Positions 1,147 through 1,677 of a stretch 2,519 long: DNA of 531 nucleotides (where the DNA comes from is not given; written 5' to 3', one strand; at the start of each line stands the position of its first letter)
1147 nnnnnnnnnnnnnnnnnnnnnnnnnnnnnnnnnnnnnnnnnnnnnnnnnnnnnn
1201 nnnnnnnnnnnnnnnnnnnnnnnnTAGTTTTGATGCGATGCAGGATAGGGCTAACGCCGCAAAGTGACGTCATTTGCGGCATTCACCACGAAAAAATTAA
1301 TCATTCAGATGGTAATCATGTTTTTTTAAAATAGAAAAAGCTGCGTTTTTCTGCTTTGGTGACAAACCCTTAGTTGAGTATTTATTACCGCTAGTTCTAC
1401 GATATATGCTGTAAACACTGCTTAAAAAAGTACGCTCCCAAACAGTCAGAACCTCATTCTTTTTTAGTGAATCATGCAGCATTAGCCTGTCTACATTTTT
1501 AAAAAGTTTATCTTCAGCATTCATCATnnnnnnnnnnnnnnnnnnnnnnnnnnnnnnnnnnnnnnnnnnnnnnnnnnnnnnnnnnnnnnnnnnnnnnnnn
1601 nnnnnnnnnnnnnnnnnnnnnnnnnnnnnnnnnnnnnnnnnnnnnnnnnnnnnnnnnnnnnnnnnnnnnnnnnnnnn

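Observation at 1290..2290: Two-module mosaic with sharply different base composition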

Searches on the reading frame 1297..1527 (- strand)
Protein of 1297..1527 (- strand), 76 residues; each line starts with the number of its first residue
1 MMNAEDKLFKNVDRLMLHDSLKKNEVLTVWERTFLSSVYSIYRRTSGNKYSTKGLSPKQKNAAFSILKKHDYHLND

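Call 19: search_protein_families(proteins=[window:1297-1527:-], library=ncbifam, max_evalue=1)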
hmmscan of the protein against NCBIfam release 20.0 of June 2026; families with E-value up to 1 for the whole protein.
window:1297-1527:- (76 aa): 0 families

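Call 82: search_protein_families(proteins=[window:1297-1527:-], library=phrogs, max_evalue=0.01)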
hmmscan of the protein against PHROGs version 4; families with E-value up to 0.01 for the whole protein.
window:1297-1527:- (76 aa): 0 families

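Call 83: profile_search(protein=window:1297-1527:-)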
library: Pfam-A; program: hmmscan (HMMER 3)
A. the first sequence (76 residues): domains with independent E <= 10: 0; with E <= 0.001: 0
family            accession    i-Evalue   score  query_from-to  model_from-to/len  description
(no Pfam family matches the first sequence, even at E <= 10)
